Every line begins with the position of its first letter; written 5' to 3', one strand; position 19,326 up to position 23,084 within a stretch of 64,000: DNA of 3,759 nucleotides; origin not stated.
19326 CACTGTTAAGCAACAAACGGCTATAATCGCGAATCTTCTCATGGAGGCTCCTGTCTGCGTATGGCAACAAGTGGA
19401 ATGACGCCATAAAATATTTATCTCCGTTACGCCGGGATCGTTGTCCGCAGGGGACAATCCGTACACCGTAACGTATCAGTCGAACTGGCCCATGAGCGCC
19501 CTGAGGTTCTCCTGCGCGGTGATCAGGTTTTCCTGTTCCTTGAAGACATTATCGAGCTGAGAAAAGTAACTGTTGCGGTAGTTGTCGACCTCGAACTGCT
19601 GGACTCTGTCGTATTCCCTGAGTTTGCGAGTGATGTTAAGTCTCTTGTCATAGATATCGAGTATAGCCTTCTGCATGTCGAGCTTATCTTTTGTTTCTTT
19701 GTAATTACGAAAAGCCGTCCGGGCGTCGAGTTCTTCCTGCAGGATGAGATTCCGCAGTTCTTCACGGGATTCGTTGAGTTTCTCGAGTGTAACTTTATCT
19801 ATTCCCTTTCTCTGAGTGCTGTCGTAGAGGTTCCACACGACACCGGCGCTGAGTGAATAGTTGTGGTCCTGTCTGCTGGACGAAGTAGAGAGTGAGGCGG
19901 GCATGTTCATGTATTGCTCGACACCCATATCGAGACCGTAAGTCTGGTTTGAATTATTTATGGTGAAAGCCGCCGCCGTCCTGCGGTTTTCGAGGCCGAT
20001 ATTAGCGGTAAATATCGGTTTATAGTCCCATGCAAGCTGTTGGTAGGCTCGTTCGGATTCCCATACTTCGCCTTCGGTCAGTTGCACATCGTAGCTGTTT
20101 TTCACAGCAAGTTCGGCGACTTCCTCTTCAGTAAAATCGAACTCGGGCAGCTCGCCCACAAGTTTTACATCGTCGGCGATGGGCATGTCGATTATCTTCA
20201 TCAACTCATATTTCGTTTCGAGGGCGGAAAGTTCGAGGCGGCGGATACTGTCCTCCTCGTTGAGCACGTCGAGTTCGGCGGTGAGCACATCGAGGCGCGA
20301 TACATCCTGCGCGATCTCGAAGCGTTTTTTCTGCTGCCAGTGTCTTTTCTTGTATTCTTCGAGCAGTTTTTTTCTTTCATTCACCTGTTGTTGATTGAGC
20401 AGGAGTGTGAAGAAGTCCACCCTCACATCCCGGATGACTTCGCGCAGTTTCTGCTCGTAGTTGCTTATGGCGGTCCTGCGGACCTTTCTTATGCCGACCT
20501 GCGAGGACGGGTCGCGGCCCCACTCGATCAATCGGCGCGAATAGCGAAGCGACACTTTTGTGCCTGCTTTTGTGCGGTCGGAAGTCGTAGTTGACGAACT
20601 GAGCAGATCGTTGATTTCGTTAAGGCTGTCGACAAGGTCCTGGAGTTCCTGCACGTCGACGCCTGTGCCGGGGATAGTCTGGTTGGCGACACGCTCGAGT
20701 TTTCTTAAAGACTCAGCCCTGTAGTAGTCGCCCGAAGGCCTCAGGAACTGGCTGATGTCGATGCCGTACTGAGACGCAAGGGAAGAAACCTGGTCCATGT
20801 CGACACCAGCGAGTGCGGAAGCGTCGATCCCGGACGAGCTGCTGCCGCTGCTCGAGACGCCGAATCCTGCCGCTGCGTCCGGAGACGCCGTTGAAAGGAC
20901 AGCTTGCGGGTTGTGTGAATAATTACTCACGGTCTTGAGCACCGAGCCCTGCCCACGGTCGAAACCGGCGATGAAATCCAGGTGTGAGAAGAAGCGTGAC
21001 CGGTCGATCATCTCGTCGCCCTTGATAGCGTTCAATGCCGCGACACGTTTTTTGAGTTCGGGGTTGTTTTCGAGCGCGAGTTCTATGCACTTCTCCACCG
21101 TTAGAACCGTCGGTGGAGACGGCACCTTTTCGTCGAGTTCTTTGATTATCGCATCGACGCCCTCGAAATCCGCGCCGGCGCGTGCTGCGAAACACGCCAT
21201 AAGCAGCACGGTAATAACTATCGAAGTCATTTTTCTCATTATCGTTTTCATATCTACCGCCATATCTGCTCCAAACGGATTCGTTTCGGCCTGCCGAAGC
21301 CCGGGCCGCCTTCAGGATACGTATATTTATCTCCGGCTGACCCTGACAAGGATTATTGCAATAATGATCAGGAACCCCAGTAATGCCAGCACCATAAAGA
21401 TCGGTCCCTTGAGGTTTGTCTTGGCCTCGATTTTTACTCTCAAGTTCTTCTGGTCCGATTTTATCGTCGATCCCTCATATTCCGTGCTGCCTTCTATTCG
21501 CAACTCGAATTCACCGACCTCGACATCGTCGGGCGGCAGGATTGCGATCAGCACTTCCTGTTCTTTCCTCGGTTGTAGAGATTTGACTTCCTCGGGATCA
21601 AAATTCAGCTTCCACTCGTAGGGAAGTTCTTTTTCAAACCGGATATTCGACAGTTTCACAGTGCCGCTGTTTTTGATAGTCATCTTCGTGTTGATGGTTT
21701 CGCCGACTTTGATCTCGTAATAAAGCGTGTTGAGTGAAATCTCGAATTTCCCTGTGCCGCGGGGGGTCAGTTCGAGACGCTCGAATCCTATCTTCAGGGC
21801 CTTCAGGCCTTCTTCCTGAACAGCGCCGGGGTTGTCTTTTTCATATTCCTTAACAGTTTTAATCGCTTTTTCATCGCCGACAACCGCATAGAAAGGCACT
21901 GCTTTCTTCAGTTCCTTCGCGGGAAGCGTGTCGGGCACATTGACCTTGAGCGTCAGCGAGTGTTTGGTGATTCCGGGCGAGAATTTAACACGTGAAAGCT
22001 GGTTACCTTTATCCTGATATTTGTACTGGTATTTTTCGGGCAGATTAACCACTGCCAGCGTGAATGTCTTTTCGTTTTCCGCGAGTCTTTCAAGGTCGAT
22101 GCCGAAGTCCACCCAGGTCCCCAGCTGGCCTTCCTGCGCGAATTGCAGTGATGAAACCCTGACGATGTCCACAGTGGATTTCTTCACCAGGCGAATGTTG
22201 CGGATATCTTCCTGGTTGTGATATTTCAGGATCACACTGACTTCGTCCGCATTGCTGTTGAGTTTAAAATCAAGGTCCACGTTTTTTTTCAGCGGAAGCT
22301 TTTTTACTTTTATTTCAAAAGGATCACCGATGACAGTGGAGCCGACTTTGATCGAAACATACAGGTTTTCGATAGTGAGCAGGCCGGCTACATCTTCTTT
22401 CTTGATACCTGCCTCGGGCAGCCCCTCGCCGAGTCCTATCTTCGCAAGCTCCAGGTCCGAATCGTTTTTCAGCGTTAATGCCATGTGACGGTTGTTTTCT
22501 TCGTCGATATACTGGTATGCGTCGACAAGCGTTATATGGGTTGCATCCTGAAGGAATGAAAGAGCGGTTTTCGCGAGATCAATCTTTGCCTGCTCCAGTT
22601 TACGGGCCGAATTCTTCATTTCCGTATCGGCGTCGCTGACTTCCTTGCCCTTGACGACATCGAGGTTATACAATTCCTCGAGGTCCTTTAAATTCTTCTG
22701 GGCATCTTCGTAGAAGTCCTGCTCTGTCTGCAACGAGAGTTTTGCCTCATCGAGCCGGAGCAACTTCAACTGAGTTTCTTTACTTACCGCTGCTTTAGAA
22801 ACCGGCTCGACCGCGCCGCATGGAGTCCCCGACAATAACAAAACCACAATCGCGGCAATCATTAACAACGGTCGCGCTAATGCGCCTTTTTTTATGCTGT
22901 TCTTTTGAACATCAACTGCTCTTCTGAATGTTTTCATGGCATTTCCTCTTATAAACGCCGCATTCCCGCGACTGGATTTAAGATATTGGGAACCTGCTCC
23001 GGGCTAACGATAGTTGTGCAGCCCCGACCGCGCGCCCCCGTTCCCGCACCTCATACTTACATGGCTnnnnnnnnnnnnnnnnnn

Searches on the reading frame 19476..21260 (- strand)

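Call 71: search_protein_families(library=pfam, proteins=[window:19476-21260:-], max_evalue=0.00001)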
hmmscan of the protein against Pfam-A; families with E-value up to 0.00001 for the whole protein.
window:19476-21260:- (594 aa): 1 family
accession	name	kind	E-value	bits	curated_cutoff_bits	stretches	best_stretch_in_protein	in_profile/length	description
PF02321.23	OEP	-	4.5e-23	82.5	22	1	379-591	2-187/187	Outer membrane efflux protein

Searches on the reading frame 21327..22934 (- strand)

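Call 71: search_protein_families(library=pfam, proteins=[window:21327-22934:-], max_evalue=0.00001)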
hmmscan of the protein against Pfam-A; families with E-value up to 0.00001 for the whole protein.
window:21327-22934:- (535 aa): 1 family
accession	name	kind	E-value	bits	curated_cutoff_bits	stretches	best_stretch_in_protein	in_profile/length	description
PF10633.15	NPCBM_assoc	-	2e-10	41.1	24.4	1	409-481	2-74/78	NPCBM-associated, NEW3 domain of alpha-galactosidase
